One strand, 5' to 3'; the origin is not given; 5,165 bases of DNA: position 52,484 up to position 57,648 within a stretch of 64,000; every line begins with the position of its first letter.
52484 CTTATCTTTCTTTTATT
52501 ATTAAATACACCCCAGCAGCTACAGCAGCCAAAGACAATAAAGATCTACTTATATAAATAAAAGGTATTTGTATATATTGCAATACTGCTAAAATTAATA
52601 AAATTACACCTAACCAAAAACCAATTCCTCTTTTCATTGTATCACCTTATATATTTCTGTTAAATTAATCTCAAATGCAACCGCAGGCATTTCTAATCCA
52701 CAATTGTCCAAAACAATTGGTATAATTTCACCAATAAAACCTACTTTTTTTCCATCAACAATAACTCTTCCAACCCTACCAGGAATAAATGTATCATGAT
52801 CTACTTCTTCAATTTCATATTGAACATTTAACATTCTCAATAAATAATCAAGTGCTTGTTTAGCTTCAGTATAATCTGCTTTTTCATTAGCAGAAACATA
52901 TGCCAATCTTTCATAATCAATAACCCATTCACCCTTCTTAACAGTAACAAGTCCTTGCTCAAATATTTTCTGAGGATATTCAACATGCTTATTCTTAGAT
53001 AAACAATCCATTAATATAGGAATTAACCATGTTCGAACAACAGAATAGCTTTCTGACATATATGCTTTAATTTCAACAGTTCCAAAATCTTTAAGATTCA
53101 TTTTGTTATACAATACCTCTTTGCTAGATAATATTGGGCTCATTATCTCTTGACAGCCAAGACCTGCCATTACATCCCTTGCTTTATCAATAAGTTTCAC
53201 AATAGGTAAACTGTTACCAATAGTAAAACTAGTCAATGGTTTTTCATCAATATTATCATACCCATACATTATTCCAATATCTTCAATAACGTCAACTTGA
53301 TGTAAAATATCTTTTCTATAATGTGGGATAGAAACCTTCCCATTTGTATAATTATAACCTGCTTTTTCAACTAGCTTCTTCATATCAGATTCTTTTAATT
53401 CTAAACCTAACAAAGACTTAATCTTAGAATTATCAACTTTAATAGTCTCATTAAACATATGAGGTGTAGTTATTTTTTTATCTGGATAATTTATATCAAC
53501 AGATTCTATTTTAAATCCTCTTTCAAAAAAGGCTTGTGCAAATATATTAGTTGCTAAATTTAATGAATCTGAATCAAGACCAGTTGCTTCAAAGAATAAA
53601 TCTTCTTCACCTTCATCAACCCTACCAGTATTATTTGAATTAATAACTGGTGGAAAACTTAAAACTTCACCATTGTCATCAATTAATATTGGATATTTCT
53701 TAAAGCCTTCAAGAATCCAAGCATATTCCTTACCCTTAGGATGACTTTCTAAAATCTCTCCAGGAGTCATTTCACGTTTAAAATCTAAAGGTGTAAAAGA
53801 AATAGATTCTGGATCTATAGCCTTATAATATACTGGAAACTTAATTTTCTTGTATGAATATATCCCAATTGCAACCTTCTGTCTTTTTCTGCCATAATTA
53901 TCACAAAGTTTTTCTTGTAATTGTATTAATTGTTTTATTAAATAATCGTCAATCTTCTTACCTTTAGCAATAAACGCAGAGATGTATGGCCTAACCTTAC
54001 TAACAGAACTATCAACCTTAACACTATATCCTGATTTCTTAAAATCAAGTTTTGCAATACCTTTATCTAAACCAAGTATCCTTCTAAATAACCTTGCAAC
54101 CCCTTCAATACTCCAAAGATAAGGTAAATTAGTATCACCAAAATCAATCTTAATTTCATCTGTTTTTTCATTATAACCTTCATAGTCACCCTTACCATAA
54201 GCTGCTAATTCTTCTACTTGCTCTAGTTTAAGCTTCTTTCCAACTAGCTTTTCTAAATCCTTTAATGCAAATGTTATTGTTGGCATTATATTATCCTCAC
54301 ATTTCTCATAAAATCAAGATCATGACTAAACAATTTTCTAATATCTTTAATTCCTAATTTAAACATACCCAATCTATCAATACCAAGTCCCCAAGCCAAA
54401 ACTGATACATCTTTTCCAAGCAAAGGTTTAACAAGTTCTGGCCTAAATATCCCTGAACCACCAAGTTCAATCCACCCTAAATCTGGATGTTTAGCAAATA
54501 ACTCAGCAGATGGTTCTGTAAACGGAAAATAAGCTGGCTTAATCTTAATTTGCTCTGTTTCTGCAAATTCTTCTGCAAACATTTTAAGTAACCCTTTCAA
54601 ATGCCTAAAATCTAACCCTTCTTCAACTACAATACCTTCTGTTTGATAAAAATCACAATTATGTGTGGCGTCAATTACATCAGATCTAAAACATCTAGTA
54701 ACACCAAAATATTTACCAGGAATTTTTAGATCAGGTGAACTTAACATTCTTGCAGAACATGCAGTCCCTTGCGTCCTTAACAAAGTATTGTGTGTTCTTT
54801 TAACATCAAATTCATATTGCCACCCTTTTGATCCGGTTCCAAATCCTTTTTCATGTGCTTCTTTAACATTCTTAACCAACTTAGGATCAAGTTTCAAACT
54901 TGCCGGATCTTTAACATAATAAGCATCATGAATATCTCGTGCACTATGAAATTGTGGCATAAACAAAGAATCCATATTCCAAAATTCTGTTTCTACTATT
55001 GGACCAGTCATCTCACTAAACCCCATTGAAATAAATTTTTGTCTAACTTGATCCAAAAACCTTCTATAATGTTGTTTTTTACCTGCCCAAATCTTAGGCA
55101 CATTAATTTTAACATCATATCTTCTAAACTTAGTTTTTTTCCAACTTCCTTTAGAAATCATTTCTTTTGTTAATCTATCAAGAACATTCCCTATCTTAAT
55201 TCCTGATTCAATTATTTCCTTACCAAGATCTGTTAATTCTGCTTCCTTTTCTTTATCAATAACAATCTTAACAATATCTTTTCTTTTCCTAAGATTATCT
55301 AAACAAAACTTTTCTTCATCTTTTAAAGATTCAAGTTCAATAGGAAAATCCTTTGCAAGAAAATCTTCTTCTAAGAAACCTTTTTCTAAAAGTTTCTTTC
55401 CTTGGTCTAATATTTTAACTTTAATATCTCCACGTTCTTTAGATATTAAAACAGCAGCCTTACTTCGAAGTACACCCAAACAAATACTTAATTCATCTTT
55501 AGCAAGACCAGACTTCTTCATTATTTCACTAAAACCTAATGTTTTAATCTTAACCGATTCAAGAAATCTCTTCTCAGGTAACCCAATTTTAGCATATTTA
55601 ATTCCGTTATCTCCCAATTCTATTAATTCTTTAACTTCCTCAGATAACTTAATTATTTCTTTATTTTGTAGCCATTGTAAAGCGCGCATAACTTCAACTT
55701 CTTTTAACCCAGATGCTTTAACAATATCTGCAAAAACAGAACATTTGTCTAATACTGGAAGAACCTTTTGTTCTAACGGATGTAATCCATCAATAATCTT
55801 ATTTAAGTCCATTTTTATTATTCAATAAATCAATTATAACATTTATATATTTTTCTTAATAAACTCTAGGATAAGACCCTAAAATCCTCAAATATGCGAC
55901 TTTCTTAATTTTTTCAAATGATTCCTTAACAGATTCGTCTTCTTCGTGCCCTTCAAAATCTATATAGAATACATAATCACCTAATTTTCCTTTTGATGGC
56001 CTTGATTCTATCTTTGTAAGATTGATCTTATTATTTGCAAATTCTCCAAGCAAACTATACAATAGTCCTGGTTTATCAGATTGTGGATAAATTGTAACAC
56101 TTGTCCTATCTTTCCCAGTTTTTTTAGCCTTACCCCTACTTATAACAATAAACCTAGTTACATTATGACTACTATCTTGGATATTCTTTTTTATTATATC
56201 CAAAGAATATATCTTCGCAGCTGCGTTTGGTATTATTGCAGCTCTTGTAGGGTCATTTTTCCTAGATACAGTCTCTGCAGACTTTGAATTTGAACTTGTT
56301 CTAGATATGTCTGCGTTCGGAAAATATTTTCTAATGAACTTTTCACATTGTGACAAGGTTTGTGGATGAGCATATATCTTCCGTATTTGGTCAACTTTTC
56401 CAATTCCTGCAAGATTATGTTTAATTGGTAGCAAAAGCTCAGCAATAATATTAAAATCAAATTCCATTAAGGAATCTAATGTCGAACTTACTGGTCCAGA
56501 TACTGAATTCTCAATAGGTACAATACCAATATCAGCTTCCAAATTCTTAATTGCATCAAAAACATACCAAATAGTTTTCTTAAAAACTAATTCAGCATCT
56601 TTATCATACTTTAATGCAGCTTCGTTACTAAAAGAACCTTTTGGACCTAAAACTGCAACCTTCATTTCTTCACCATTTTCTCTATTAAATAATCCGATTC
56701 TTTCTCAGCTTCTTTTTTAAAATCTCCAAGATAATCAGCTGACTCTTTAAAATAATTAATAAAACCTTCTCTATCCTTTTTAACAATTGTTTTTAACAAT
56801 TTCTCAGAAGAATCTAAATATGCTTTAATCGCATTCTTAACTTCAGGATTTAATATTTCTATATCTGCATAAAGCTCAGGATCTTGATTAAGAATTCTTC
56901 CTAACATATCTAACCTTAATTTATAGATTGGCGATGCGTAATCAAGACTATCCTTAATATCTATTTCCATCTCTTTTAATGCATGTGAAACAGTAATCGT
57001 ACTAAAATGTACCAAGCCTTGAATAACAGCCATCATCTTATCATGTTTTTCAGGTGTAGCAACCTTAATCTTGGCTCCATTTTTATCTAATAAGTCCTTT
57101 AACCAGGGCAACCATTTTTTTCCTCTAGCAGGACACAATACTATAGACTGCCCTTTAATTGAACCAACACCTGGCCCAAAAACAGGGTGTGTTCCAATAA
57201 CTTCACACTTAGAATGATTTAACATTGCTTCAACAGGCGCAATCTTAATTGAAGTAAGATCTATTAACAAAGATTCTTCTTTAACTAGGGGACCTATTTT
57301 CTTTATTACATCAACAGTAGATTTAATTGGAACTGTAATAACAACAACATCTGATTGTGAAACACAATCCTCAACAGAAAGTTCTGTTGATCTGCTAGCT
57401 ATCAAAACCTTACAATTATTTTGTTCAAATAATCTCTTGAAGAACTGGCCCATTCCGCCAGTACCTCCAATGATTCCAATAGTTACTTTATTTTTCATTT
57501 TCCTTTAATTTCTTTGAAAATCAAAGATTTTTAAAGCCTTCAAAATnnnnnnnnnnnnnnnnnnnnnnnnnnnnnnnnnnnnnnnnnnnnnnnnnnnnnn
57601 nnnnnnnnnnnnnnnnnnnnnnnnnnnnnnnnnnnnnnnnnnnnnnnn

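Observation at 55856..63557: Complete-looking bacterial-type shikimate/Phe-Tyr cluster in a reduced archaeal genome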

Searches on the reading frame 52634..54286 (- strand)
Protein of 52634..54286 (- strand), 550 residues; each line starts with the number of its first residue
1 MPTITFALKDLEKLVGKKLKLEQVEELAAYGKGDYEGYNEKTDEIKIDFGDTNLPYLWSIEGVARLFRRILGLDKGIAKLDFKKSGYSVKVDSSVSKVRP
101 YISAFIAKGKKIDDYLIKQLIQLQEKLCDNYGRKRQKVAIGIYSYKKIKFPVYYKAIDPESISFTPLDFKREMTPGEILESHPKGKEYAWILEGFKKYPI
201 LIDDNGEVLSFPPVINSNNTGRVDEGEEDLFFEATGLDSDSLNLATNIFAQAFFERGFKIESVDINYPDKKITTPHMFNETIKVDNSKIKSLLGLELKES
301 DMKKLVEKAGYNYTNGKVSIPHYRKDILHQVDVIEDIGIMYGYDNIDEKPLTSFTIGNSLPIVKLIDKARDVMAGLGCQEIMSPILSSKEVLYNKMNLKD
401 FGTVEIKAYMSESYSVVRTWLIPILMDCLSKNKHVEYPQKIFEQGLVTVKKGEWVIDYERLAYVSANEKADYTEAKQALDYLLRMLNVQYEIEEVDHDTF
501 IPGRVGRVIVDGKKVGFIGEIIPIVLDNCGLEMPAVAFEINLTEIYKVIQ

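Call 5: search_protein_families(library=pfam, proteins=[window:52634-54286:-])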
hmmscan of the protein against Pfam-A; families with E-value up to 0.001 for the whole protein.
window:52634-54286:- (550 aa): 2 families
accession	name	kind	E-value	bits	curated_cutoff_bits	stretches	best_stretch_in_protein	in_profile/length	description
PF17759.6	tRNA_synthFbeta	-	1.6e-38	132.8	22.4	1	353-542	9-214/214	Phenylalanyl tRNA synthetase beta chain CLM domain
PF03484.21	B5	-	1.3e-17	64.2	28.6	1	282-343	1-67/67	tRNA synthetase B5 domain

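Call 6: search_protein_families(library=ncbifam, proteins=[window:52634-54286:-])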
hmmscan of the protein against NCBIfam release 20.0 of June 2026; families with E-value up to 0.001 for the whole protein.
window:52634-54286:- (550 aa): 4 families
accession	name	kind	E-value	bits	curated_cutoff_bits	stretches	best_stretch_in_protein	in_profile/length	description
TIGR00471.1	pheT_arch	equivalog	1e-158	529.2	282.65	1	1-543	1-548/551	phenylalanine--tRNA ligase subunit beta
TIGR00472.1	pheT_bact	equivalog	4.7e-41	140.9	402.65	1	233-547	364-693/798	phenylalanine--tRNA ligase subunit beta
NF001882.0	PRK00629.5-4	equivalog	9.4e-22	77.1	527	1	237-523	350-626/725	phenylalanine--tRNA ligase subunit beta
NF001879.0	PRK00629.5-1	equivalog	1.2e-09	37.3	840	1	248-521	357-614/718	phenylalanine--tRNA ligase subunit beta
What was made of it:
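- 52634..54286 (-): pheT: archaeal Phe-tRNA ligase beta subunit. TIGR00471 pheT_arch 529 bits against 283 (call 6).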

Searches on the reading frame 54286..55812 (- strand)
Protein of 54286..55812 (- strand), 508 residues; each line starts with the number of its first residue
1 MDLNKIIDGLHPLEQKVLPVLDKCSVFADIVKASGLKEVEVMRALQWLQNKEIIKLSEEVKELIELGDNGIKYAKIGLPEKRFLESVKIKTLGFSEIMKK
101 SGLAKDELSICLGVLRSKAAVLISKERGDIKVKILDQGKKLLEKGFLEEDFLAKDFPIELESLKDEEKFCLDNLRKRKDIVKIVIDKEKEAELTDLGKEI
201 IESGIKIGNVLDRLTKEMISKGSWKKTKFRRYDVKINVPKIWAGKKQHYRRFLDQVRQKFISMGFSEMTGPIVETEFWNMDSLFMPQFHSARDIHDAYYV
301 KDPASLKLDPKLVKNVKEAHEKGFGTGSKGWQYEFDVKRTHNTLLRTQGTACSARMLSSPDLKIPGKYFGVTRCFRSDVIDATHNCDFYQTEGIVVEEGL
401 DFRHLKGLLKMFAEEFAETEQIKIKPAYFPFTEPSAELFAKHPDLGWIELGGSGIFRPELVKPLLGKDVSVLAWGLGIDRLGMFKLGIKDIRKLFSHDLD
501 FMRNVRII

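Call 5: search_protein_families(library=pfam, proteins=[window:54286-55812:-])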
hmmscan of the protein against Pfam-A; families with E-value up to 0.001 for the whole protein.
window:54286-55812:- (508 aa): 2 families
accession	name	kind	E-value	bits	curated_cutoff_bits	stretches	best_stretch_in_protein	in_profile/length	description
PF01409.25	tRNA-synt_2d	-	1.4e-80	270.8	19.8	1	232-504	2-245/246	tRNA synthetases class II core domain (F)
PF00152.25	tRNA-synt_2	-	0.00016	21.3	25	0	367-392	93-118/308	tRNA synthetases class II (D, K and N)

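Call 6: search_protein_families(library=ncbifam, proteins=[window:54286-55812:-])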
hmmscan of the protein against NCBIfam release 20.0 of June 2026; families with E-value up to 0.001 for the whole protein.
window:54286-55812:- (508 aa): 5 families
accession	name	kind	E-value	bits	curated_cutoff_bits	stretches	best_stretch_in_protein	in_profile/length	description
NF003210.0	PRK04172.1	equivalog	8.4e-164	546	350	1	10-507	4-493/496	phenylalanine--tRNA ligase subunit alpha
TIGR00468.1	pheS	equivalog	1e-103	347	237.45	1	184-505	9-322/324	phenylalanine--tRNA ligase subunit alpha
NF051887.1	PheS_related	equivalog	9.9e-23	80.8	300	1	341-500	70-234/349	PheS-related mystery ligase SrmL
TIGR00469.1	pheS_mito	equivalog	5.1e-18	64.9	258.35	1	413-504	250-342/451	phenylalanine--tRNA ligase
TIGR00470.1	sepS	equivalog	9.7e-15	54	380.65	1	361-495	203-341/533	O-phosphoserine--tRNA ligase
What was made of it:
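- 54286..55812 (-): pheS: archaeal Phe-tRNA ligase alpha subunit, 43 nt downstream of pheA. NF003210 546 bits against 350 (call 6).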

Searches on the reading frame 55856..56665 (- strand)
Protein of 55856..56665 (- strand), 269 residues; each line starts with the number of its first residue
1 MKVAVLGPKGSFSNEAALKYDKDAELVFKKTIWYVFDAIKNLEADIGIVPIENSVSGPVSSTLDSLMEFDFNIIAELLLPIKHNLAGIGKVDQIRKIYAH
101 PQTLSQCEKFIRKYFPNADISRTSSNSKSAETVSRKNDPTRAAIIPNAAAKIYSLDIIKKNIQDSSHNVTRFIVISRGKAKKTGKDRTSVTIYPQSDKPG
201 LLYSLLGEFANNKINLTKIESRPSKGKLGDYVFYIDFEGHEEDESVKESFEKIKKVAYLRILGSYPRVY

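Call 5: search_protein_families(library=pfam, proteins=[window:55856-56665:-])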
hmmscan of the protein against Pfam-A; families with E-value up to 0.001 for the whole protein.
window:55856-56665:- (269 aa): 2 families
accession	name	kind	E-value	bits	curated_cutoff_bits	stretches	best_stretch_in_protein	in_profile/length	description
PF00800.23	PDT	-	1.1e-60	204.9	25.2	1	3-179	1-180/181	Prephenate dehydratase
PF01842.31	ACT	-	5.2e-11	42.5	27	1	197-253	9-64/66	ACT domain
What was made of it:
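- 55856..56665 (-): pheA: prephenate dehydratase with C-terminal ACT domain, 269 aa. PF00800 plus PF01842 (call 5).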

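Call 6: search_protein_families(library=ncbifam, proteins=[window:55856-56665:-])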
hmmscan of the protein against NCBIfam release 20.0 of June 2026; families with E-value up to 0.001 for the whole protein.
window:55856-56665:- (269 aa): 4 families
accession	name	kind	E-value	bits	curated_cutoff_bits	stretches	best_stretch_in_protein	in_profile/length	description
NF008865.0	PRK11898.1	equivalog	6.9e-85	284.6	219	1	1-266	2-277/284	prephenate dehydratase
NF008866.0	PRK11899.1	equivalog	1.3e-58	198.5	359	1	2-267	7-275/283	prephenate dehydratase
NF007910.0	PRK10622.1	equivalog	2.8e-43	148.3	577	1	2-266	105-376/386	bifunctional chorismate mutase/prephenate dehydratase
TIGR01268.1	Phe4hydrox_tetr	equivalog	5.4e-08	32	704.8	1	184-257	11-84/436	phenylalanine 4-monooxygenase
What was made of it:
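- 55856..56665 (-): NF008865 284.6 bits against 219 (call 6).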

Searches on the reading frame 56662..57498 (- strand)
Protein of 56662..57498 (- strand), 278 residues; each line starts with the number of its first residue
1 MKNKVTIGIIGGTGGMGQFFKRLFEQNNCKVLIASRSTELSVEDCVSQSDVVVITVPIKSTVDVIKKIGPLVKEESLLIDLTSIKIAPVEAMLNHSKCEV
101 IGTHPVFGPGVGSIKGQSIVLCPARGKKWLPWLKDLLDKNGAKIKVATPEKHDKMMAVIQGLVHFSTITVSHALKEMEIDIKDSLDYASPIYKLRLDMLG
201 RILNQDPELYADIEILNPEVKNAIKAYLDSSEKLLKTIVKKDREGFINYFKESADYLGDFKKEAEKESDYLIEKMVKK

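Call 5: search_protein_families(library=pfam, proteins=[window:56662-57498:-])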
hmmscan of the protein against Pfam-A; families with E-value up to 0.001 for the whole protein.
window:56662-57498:- (278 aa): 5 families
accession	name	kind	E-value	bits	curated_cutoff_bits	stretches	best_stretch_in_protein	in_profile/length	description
PF20463.3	PDH_C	-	4.5e-21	75.5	22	1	148-252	1-102/102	Prephenate dehydrogenase, dimerization domain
PF02153.23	PDH_N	-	3.1e-20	72.7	26.5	1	44-145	41-153/154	Prephenate dehydrogenase, nucleotide-binding domain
PF03446.21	NAD_binding_2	-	7.6e-06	26.5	21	1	17-145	11-157/161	NAD binding domain of 6-phosphogluconate dehydrogenase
PF03807.23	F420_oxidored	-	2e-05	25.6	21.6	0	7-82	2-92/94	NADP oxidoreductase coenzyme F420-dependent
PF10087.14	DUF2325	-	0.00043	20.8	33.6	0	7-56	2-54/94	Uncharacterized protein conserved in bacteria (DUF2325)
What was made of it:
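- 56662..57498 (-): tyrA: prephenate dehydrogenase, 278 aa, no ACT or CM domain. PF02153 plus PF20463 (call 5).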

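Call 6: search_protein_families(library=ncbifam, proteins=[window:56662-57498:-])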
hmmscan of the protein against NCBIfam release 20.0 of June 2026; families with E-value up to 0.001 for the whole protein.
window:56662-57498:- (278 aa): 18 families
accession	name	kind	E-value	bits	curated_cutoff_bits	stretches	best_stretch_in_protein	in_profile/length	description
NF006411.0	PRK08655.1-5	equivalog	2.5e-73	247.4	464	1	4-276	2-289/443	prephenate dehydrogenase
NF008400.0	PRK11199.1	equivalog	6.8e-73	245.7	273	1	5-275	99-368/374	bifunctional chorismate mutase/prephenate dehydrogenase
NF006410.0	PRK08655.1-4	equivalog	1.8e-71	241.2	498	1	1-272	1-291/446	prephenate dehydrogenase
NF006408.0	PRK08655.1-2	equivalog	8.4e-69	232.4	422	1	3-275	5-292/441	prephenate dehydrogenase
NF006409.0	PRK08655.1-3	equivalog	1.4e-62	211.9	310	1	6-266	2-276/290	prephenate dehydrogenase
NF006407.0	PRK08655.1-1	equivalog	3.3e-60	204.2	834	1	6-263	2-277/439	prephenate dehydrogenase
NF006457.0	PRK08818.1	equivalog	1e-39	136.8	411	1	3-243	3-252/373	prephenate dehydrogenase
NF005107.0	PRK06545.1-5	equivalog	2.9e-16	59.4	414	1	40-256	54-280/367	prephenate dehydrogenase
NF005694.0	PRK07502.1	equivalog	6.5e-16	58.4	409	1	41-252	59-280/310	prephenate/arogenate dehydrogenase family protein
NF006307.0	PRK08507.1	equivalog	1.8e-15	56.9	295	1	41-252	52-267/275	prephenate dehydrogenase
NF011381.1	PRK14806.1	equivalog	2.9e-14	52.3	902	1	40-254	55-278/733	bifunctional prephenate dehydrogenase/3-phosphoshikimate 1-carboxyvinyltransferase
NF005105.0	PRK06545.1-3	equivalog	4.2e-12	45.5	524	1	41-254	55-279/367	prephenate dehydrogenase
NF005650.0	PRK07417.1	equivalog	3.2e-11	43.1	290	1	32-251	45-269/281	prephenate/arogenate dehydrogenase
NF005106.0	PRK06545.1-4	equivalog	2.8e-07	30.2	569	1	42-257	55-280/363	prephenate dehydrogenase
NF011212.0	PRK14619.1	equivalog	3.6e-07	29.7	377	1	2-76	3-76/309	NAD(P)H-dependent glycerol-3-phosphate dehydrogenase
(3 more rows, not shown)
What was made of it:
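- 56662..57498 (-): Best NCBIfam models are PRK08655-type and PRK11199, both below their cut-offs (call 6).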

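Call 60: search_solved_structures(query=window:56662-57498:-, max_evalue=0.00001)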
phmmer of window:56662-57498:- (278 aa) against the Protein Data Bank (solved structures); distinct sequences matched with E-value up to 0.00001: 7.
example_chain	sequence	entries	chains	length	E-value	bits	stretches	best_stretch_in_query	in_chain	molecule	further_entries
2pv7_A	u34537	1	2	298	4.9e-46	160.5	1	7-274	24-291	T-protein [Includes: Chorismate mutase (EC 5.4.99.5) (CM) and Prephenate dehydrogenase (EC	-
2g5c_A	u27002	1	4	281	4.2e-11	46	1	42-252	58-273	prephenate dehydrogenase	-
3ggg_D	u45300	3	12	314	5.8e-11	45.5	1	42-252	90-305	Prephenate dehydrogenase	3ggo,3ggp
3b1f_A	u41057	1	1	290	4.5e-07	32.8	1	47-253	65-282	Putative prephenate dehydrogenase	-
7mqv_A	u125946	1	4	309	3.3e-06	30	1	41-257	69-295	Prephenate dehydrogenase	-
4wji_A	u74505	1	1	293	3.3e-06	30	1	39-219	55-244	Putative cyclohexadienyl dehydrogenase and ADH prephenate dehydrogenase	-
5uyy_A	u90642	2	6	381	4.3e-06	29.6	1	41-258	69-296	Prephenate dehydrogenase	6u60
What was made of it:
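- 56662..57498 (-): Best PDB hit is the H. influenzae T-protein dehydrogenase domain 2PV7 (call 60).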
